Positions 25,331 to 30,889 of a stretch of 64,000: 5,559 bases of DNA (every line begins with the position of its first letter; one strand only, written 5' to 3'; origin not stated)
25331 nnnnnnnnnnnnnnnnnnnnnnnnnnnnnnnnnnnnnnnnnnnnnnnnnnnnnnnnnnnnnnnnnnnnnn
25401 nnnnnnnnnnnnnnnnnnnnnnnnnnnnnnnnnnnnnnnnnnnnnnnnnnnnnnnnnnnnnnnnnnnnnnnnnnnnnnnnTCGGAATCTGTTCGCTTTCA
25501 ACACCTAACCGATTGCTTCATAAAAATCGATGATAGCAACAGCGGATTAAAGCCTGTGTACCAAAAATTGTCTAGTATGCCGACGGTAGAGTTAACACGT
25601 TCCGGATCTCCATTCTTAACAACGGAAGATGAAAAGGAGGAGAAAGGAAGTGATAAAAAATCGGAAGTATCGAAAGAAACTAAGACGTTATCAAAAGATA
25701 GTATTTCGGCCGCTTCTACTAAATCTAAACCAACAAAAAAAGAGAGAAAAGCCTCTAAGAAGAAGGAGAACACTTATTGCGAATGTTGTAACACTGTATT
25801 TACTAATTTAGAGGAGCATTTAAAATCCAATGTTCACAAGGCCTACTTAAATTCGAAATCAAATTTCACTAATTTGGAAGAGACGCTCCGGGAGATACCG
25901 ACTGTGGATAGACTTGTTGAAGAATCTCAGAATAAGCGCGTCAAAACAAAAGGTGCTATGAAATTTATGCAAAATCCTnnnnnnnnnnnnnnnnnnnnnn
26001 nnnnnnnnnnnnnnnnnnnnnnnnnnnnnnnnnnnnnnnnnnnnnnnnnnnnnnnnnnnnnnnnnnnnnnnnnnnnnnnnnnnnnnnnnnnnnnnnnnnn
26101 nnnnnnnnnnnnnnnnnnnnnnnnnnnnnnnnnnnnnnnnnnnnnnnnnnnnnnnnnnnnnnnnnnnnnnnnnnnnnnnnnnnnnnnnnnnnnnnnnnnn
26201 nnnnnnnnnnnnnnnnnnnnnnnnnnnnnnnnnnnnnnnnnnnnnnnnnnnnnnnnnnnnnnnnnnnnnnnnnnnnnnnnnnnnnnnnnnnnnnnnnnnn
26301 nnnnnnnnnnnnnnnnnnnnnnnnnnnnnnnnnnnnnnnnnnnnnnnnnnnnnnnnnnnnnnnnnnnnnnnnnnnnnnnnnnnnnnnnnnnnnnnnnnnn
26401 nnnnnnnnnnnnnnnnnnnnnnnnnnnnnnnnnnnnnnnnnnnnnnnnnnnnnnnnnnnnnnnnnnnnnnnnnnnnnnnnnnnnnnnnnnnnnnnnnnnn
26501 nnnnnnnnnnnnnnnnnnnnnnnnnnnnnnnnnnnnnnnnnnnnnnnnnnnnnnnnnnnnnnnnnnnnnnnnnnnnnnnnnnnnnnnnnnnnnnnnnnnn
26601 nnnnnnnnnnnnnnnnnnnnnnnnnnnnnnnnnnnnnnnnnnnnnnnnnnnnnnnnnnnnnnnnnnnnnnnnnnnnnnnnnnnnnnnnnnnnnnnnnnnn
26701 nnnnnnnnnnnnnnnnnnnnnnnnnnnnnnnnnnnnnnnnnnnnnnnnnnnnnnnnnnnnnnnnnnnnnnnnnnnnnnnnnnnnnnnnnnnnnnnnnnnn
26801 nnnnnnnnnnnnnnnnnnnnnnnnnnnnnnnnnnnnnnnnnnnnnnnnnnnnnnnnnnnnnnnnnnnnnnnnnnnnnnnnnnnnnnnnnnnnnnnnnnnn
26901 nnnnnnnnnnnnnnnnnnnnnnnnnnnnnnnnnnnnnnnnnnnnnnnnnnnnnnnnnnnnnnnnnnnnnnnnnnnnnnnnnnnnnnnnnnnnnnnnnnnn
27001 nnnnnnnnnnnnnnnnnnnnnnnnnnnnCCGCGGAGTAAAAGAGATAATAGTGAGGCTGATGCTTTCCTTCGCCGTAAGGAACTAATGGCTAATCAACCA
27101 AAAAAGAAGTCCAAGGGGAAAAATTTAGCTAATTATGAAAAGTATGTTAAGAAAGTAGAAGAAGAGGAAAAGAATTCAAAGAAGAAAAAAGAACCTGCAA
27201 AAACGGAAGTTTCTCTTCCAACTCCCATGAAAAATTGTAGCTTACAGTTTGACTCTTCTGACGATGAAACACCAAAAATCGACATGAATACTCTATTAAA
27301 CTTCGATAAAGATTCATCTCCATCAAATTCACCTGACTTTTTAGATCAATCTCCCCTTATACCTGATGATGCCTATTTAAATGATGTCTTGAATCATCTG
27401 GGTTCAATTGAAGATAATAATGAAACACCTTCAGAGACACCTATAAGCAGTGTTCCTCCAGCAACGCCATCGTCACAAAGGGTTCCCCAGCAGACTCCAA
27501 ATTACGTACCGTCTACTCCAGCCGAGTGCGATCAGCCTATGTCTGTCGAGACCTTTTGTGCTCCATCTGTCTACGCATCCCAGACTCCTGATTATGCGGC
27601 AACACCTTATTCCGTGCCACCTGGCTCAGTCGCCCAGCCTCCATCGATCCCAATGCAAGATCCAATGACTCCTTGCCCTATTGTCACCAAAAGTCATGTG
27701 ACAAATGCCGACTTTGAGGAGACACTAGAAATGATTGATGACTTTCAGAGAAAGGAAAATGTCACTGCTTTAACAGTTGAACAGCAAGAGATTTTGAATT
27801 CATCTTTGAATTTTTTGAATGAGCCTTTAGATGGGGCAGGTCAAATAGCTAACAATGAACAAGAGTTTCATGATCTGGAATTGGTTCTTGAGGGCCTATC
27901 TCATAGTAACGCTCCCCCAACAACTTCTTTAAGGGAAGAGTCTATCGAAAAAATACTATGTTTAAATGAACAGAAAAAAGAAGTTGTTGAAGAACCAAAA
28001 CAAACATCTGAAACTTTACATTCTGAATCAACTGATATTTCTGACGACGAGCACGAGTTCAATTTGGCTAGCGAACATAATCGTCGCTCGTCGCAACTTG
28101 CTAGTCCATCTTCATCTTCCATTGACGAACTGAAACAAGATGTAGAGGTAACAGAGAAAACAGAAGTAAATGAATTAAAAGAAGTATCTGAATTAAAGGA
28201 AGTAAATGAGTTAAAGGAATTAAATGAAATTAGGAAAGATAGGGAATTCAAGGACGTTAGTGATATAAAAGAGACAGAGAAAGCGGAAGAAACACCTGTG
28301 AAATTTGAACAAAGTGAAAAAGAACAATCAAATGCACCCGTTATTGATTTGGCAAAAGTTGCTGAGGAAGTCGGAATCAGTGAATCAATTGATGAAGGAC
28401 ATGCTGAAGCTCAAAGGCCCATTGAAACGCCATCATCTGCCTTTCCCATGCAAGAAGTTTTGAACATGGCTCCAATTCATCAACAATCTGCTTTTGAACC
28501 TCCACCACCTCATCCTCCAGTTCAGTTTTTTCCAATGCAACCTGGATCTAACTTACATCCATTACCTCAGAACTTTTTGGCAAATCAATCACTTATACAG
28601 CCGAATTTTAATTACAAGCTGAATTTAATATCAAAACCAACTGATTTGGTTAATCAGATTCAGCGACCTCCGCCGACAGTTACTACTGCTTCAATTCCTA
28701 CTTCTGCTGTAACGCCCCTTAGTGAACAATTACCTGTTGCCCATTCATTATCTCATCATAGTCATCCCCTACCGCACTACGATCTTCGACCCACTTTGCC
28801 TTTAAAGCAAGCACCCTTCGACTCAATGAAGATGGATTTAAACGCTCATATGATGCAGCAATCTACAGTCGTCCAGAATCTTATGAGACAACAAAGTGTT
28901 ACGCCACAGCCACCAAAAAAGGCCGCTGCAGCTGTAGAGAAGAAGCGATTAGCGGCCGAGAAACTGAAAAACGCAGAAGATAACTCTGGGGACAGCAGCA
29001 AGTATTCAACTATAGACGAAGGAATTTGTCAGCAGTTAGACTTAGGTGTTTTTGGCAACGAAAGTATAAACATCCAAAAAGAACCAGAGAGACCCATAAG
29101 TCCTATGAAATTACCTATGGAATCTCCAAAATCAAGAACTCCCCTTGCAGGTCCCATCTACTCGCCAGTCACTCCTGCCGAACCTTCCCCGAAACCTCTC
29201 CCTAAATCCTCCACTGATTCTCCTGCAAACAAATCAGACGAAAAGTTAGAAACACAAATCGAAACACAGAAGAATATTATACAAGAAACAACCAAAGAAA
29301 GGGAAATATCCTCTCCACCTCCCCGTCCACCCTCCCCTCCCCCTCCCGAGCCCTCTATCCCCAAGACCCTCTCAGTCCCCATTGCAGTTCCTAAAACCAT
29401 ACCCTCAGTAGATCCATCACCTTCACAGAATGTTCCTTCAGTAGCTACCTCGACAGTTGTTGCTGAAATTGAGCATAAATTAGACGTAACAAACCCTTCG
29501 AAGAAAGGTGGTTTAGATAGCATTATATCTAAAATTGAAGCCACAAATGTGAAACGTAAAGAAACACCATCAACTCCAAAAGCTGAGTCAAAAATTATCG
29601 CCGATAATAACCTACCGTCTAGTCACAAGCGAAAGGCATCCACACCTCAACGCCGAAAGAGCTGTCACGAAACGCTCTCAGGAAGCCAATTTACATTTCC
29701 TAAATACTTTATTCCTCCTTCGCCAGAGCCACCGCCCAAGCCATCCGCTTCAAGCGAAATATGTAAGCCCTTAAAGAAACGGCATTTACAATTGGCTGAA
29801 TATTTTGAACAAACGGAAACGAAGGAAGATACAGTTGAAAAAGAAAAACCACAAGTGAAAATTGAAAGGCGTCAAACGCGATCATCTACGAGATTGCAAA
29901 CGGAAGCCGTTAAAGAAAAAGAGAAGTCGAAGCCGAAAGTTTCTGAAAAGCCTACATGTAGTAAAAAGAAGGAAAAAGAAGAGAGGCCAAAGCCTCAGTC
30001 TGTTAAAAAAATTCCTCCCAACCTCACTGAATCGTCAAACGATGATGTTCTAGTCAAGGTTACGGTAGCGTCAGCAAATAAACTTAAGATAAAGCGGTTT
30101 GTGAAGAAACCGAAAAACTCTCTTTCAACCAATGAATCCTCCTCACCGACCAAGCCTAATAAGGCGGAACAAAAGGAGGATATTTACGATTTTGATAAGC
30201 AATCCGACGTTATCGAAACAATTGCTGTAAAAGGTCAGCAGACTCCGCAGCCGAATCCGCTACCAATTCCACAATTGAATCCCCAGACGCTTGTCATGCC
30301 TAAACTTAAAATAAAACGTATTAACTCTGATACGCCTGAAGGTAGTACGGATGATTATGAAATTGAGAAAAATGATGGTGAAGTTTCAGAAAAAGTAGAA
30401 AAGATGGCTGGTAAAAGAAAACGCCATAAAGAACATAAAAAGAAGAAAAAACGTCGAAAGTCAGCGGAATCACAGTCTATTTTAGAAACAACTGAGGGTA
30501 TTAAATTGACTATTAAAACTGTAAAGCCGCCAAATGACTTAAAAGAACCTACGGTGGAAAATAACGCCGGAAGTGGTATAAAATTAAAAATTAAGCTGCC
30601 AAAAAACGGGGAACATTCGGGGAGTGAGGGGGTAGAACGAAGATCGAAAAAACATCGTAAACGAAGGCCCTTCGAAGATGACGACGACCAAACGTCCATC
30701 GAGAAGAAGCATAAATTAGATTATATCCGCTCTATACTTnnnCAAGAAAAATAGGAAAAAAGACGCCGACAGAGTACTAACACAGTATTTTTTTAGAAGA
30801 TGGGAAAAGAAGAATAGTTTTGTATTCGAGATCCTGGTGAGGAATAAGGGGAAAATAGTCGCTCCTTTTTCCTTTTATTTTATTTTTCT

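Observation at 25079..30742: Dbf4-type zinc finger protein with a ~1600-aa Chiffon-like low-complexity extension encoded by one 5.7-kb exon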

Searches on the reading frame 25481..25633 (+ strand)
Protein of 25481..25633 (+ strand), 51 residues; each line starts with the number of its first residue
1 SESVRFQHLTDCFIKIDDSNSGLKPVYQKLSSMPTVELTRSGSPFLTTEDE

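Call 72: search_solved_structures(query=window:25481-25633:+, max_evalue=10, show_alignments=2)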
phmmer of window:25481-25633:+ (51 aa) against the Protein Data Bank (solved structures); distinct sequences matched with E-value up to 10: 5.
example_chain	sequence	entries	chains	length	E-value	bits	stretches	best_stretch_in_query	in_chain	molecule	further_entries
4r5c_A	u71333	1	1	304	0.066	16.6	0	12-43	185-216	Leucine rich repeat protein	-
4f99_B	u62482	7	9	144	0.6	13.6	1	7-39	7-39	Protein DBF4 homolog A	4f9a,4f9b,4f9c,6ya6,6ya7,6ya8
2bze_A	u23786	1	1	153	1.3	12.6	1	8-37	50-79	KIAA0252 PROTEIN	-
3u1u_A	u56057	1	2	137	1.7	12.3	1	8-37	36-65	RNA polymerase-associated protein RTF1 homolog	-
4l1p_B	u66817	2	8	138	1.7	12.2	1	8-37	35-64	RNA polymerase-associated protein RTF1 homolog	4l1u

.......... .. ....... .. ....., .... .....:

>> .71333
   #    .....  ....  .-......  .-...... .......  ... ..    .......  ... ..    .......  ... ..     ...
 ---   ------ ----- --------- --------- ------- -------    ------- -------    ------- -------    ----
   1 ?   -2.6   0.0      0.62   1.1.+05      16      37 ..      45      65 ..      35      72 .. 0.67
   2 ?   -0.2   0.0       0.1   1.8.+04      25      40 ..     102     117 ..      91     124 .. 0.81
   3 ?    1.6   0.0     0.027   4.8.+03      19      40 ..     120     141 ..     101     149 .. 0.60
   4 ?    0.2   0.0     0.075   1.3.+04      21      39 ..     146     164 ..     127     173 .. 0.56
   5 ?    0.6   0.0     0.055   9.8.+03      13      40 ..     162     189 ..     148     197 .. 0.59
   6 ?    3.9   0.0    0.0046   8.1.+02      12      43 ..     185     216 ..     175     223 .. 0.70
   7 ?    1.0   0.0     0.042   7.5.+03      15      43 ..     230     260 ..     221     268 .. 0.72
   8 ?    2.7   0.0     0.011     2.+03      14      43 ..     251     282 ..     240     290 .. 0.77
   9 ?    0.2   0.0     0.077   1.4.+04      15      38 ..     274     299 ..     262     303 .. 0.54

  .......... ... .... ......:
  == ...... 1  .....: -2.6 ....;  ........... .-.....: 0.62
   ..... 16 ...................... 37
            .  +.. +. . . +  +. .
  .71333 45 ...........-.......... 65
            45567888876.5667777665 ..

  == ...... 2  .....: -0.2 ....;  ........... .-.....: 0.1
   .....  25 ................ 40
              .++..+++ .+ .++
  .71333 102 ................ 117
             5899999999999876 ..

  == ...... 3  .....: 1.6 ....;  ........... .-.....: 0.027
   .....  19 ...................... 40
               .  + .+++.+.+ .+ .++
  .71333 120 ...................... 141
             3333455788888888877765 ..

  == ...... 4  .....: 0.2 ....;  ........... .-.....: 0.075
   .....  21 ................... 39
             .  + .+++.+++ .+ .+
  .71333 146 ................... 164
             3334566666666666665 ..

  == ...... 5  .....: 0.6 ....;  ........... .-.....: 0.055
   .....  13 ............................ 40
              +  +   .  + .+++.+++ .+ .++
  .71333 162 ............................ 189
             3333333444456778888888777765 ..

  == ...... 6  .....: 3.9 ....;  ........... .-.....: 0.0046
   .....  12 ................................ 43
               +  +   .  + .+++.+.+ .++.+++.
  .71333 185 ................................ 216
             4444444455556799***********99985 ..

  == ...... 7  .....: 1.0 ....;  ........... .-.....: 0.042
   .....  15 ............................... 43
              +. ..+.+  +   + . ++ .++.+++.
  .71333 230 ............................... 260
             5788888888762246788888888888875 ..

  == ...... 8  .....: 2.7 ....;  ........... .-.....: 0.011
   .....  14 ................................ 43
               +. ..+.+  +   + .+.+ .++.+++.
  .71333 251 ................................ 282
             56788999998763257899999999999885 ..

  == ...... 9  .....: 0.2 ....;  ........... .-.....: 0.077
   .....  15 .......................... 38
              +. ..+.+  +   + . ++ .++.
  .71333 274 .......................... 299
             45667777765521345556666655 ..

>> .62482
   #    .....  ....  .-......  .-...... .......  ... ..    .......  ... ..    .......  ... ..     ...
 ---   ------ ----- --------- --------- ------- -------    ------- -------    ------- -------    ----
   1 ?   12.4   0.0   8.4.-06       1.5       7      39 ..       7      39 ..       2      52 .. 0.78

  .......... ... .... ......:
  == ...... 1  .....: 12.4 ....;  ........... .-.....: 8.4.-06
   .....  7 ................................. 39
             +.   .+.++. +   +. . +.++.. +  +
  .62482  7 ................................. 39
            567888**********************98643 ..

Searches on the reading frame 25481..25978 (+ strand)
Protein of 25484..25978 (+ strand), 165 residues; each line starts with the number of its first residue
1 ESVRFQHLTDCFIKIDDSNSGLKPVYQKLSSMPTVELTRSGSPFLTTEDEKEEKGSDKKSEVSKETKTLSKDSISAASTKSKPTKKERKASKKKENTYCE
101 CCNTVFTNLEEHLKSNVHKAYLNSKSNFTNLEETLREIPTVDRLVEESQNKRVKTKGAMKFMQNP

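Call 43: find_homologous_proteins(query=A2, max_evalue=1)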
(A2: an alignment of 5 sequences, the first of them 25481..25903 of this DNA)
Query A2 (5 sequences) (141 aa, profile of the alignment): 15 proteins with E <= 1 among 976 candidates.
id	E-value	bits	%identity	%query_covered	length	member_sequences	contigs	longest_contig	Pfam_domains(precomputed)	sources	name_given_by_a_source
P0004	3.6e-39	152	27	79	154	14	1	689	PF07535.19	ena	-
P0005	4.7e-30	122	22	53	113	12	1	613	-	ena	-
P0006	1.2e-27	115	27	40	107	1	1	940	-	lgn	-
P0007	2.9e-19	87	24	53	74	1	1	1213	-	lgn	-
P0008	5.9e-13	67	41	19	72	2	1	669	PF07535.19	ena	-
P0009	5.5e-12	64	31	30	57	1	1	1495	PF07535.19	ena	-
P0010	9.5e-12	63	36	23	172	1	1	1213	PF07535.19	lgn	-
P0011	4.3e-10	58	29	30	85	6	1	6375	PF07535.19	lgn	-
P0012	8.2e-9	53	46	9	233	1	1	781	-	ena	-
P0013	2.7e-7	49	29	33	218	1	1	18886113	-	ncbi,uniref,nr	ncbi:hypothetical protein J1605_003043 [Eschrichtius robustus]|uniref:Uncharacterized protein n=1 Ta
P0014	2.2e-6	46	54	9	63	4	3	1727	-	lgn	-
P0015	4.6e-5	41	26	28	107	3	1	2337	-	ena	-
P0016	7.2e-5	41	-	-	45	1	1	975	-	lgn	-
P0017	1.6e-4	40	22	26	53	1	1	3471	-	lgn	-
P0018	7.1e-2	31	28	33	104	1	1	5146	-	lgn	-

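Call 53: search_protein_families(library=pfam, proteins=[window:25484-25978:+], max_evalue=10)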
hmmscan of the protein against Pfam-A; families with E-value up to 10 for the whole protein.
window:25484-25978:+ (165 aa): 8 families
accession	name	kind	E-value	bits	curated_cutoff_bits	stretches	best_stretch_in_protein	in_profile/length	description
PF07535.18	zf-DBF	-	2.9e-11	43.6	24.8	1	95-136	2-43/45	DBF zinc finger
PF23020.1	PEX14-like_2nd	-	0.044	14.5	23.2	1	47-116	44-112/120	Peroxisomal membrane protein PEX14-like, central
PF06025.17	DUF913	-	0.088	12.2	24.7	1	49-125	287-364/382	Domain of Unknown Function (DUF913)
PF24659.1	DUF7648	-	0.12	13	27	1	91-125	11-45/63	Domain of unknown function (DUF7648)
PF23735.1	KIF9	-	0.22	12.1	31.9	1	69-151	43-122/140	Kinesin-like protein KIF9 domain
PF01214.23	CK_II_beta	-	0.27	11.5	27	2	83-110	112-139/182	Casein kinase II regulatory subunit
PF23925.1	A-sol_ELP1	-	0.75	10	27.6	1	79-162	79-160/203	ELP1 alpha-solenoid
PF06320.18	GCN5L1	-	1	10.1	23.9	1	84-126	9-51/114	GCN5-like protein 1 (GCN5L1)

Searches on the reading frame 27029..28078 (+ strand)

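Call 53: search_protein_families(library=pfam, proteins=[window:27029-28078:+], max_evalue=10)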
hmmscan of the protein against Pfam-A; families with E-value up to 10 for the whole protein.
window:27029-28078:+ (350 aa): 2 families
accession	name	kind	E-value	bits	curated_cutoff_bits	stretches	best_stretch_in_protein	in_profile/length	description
PF15247.11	SLBP_RNA_bind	-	0.01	16.3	27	1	25-71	11-50/70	Histone RNA hairpin-binding protein RNA-binding domain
PF20391.3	DUF6686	-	0.033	14.6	23.9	1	31-78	39-86/117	Family of unknown function (DUF6686)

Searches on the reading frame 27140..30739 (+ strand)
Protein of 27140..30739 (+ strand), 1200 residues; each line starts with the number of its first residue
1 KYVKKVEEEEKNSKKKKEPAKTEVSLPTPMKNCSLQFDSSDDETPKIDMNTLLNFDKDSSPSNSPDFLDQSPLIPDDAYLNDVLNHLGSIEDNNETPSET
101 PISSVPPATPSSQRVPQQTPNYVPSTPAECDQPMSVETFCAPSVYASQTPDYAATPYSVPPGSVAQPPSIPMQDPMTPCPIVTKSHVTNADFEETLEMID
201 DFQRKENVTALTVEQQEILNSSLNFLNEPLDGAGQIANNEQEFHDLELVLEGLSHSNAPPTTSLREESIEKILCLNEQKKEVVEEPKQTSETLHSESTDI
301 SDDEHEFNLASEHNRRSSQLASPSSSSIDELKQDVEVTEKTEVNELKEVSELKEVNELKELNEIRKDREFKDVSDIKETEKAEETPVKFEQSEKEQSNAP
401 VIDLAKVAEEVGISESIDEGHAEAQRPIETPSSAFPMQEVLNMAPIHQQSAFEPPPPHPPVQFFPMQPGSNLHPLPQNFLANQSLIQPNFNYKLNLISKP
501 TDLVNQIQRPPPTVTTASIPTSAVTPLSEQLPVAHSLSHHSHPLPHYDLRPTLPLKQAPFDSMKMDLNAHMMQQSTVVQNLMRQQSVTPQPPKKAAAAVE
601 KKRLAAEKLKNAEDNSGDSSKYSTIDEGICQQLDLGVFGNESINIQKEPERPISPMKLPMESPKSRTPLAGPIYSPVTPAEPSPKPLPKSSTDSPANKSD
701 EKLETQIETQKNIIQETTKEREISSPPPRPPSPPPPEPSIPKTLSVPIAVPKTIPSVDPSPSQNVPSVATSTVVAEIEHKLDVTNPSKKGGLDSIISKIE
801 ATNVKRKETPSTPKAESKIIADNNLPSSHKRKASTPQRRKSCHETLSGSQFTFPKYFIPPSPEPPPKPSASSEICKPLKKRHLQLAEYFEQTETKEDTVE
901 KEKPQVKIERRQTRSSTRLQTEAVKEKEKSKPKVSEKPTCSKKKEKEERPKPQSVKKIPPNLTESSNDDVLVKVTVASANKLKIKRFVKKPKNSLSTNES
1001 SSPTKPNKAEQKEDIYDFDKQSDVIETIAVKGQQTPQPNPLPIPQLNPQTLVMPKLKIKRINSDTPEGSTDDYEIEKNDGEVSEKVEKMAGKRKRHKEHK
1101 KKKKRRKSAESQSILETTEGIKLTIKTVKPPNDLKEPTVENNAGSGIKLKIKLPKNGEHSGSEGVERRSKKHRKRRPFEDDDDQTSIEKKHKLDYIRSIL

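Call 40: search_protein_representatives(protein=window:27140-30739:+)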
Query: 1200 residues. Proteins with E-value up to 0.001 (for the whole library): 1; up to 1e-10: 1; up to 1e-30: 1. The best 1 are listed.
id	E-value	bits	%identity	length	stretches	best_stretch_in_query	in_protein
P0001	0.0e+00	1924.7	82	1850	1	1-1200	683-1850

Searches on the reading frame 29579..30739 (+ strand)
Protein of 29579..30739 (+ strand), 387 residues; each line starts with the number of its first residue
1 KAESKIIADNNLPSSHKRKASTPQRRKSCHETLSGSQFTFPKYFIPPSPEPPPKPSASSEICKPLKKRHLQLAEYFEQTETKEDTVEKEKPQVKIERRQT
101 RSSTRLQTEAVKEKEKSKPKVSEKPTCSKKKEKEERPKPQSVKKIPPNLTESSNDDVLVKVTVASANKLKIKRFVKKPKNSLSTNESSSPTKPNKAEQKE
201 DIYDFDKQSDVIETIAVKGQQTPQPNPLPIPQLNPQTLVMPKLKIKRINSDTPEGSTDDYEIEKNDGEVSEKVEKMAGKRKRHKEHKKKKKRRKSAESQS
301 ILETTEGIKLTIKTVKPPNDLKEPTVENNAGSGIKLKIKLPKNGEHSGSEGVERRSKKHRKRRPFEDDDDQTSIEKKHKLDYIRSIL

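Call 53: search_protein_families(library=pfam, proteins=[window:29579-30739:+], max_evalue=10)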
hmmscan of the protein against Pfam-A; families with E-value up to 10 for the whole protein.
window:29579-30739:+ (387 aa): 0 families
